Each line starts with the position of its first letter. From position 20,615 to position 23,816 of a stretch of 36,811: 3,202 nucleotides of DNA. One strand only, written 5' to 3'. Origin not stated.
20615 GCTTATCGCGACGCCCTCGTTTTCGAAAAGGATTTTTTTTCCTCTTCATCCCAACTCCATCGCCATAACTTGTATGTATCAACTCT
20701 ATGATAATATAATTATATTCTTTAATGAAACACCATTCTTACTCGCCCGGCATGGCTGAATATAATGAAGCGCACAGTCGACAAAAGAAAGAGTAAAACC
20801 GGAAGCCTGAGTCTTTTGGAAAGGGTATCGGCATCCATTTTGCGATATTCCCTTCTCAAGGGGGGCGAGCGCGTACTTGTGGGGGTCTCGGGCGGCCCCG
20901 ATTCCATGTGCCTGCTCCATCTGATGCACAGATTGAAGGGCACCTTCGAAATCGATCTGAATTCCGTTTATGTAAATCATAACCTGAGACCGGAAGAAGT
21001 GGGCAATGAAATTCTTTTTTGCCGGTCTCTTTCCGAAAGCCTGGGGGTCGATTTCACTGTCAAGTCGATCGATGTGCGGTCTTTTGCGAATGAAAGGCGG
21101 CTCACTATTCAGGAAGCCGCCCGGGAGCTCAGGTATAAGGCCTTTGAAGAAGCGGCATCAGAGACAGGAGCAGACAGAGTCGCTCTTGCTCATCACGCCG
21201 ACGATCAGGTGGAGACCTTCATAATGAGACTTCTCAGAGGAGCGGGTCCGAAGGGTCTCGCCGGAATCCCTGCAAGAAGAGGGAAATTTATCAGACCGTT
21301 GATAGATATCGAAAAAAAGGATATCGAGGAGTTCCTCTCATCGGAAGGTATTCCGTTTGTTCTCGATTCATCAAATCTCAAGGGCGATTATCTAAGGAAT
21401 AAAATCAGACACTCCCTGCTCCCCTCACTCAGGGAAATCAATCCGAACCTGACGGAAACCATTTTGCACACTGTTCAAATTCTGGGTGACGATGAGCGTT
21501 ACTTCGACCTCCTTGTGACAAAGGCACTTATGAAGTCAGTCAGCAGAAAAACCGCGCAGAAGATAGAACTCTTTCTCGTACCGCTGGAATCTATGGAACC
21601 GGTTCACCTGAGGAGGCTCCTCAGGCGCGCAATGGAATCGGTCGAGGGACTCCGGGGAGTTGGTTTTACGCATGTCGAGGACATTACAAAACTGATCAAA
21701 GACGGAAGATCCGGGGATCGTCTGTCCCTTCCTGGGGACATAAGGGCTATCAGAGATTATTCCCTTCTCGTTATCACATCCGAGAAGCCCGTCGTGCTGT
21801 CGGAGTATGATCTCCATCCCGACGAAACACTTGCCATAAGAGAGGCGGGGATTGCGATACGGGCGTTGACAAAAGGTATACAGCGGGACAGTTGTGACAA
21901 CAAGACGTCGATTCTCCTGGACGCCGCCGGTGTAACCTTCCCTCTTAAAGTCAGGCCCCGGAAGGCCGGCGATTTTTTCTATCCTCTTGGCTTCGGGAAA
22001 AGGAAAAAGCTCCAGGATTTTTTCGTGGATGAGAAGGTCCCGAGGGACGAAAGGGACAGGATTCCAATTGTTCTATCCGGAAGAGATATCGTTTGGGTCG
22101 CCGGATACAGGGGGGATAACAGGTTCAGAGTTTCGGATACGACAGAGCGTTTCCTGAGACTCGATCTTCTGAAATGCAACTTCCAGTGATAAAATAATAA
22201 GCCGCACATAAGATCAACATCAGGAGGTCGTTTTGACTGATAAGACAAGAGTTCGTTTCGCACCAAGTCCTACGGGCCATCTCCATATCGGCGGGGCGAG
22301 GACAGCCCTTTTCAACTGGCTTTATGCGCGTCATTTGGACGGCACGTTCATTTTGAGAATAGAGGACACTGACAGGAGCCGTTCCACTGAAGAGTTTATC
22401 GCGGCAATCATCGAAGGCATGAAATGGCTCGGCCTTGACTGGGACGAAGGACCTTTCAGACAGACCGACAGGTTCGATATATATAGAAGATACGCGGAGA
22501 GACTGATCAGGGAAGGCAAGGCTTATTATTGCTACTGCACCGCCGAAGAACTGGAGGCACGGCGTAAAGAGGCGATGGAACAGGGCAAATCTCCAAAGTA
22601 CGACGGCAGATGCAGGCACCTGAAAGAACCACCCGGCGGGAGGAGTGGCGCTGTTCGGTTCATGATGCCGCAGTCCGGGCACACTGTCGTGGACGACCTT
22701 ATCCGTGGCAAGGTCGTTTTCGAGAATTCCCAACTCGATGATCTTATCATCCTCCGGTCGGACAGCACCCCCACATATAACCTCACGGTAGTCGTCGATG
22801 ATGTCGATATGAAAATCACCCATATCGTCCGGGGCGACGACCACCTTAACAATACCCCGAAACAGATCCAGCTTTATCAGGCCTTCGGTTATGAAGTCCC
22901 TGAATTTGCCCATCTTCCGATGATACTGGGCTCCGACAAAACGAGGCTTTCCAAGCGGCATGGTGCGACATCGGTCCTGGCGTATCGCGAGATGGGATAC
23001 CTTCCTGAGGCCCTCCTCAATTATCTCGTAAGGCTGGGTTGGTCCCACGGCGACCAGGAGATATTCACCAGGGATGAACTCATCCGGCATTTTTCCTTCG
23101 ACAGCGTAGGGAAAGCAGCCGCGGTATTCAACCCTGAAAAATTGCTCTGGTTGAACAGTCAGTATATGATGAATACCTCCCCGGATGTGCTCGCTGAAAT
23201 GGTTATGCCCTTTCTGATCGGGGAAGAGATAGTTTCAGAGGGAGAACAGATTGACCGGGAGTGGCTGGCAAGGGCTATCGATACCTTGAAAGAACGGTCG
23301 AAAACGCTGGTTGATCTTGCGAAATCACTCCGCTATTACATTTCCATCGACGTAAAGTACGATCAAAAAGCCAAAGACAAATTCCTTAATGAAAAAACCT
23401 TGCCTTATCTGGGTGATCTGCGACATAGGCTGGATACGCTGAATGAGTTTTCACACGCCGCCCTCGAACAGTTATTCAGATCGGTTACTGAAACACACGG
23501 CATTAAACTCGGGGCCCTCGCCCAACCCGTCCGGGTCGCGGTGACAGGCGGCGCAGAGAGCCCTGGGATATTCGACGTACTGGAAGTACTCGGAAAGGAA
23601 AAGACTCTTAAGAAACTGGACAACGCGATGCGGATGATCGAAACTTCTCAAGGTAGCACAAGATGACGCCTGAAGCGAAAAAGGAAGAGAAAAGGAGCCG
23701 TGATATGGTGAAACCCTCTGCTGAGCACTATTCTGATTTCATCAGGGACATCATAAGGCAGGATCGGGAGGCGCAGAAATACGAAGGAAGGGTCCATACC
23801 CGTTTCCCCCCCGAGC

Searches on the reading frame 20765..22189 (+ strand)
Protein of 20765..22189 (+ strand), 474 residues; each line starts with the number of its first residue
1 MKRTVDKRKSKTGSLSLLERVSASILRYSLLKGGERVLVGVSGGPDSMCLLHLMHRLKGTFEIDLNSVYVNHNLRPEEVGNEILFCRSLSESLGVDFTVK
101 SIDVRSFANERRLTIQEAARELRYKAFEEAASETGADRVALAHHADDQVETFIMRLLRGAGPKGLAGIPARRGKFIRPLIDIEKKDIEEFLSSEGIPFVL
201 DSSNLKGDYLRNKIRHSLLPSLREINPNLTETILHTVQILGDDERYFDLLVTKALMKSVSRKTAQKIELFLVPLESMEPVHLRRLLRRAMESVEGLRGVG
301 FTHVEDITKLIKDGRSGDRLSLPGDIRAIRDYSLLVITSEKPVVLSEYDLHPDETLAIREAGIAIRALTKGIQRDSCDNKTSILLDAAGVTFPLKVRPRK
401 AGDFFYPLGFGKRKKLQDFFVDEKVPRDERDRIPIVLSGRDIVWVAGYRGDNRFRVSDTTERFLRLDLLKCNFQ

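Call 28: search_protein_families(library=ncbifam, proteins=[window:20765-22189:+], max_evalue=0.001)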
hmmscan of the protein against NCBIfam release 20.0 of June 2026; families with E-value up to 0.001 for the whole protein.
window:20765-22189:+ (474 aa): 6 families
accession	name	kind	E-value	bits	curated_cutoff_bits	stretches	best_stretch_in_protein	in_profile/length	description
TIGR02432.1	lysidine_TilS_N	equivalog_domain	3.5e-56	190.1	93.6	1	36-220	1-189/189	tRNA lysidine(34) synthetase TilS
NF007942.0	PRK10660.1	equivalog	7.3e-37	127.2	606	1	31-291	14-268/439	tRNA lysidine(34) synthetase TilS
NF007972.0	PRK10696.1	equivalog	1.1e-22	80.7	272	1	14-239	21-250/295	tRNA 2-thiocytidine(32) synthetase TtcA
TIGR02433.1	lysidine_TilS_C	equivalog_domain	2.1e-13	49.5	20.2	1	394-439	1-46/47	tRNA lysidine(34) synthetase TilS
NF049949.1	tRNAsynTtuAPyrococ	equivalog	3.3e-08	33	450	1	19-228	32-244/292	tRNA-5-methyluridine(54) 2-sulfurtransferase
TIGR00268.2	TIGR00268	equivalog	0.00019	20.8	150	1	30-149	9-125/259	ATP-dependent sacrificial sulfur transferase LarE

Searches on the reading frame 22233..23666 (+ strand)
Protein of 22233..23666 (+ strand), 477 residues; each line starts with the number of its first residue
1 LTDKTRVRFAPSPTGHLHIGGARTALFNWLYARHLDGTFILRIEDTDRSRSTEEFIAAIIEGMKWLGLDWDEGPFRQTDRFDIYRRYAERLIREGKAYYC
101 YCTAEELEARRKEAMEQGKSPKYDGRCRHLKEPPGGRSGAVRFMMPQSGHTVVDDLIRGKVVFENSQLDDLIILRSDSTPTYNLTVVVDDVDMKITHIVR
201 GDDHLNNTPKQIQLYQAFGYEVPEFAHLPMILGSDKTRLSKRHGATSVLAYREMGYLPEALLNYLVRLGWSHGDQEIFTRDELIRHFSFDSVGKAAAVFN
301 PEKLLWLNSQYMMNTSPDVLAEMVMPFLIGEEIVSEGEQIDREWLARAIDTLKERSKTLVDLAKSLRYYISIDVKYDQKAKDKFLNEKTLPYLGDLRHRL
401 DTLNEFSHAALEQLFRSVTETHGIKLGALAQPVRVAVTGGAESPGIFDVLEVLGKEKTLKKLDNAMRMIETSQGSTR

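Call 28: search_protein_families(library=ncbifam, proteins=[window:22233-23666:+], max_evalue=0.001)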
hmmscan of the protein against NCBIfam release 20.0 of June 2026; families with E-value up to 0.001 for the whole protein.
window:22233-23666:+ (477 aa): 10 families
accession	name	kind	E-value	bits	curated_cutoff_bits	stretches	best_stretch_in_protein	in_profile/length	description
TIGR00464.1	gltX_bact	equivalog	8.5e-172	572.3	289.95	1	4-464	1-465/470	glutamate--tRNA ligase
TIGR03838.1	queuosine_YadB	equivalog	1.3e-73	247.8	276.7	1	6-257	2-248/272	tRNA glutamyl-Q(34) synthetase GluQRS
NF004315.1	PRK05710.1-4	equivalog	2.9e-70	236.8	250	1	8-263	2-272/274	tRNA glutamyl-Q(34) synthetase GluQRS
NF004314.0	PRK05710.1-3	equivalog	1.2e-69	235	256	1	5-260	7-254/297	tRNA glutamyl-Q(34) synthetase GluQRS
NF004313.0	PRK05710.1-2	equivalog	2.1e-54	184.7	380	1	4-261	4-264/299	tRNA glutamyl-Q(34) synthetase GluQRS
NF004312.0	PRK05710.1-1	equivalog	6.3e-48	163.7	453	1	8-249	17-247/306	tRNA glutamyl-Q(34) synthetase GluQRS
NF003169.0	PRK04156.1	equivalog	5e-47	160.8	516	2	3-115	100-213/567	glutamate--tRNA ligase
TIGR00463.1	gltX_arch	equivalog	1.7e-41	142.4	401.75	1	3-231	92-322/560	glutamate--tRNA ligase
NF011291.0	PRK14703.1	equivalog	5.7e-26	91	681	1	5-127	32-154/769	glutamine--tRNA ligase/YqeY domain fusion protein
TIGR00440.1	glnS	equivalog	4.2e-25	88.6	425.8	1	6-126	2-122/524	glutamine--tRNA ligase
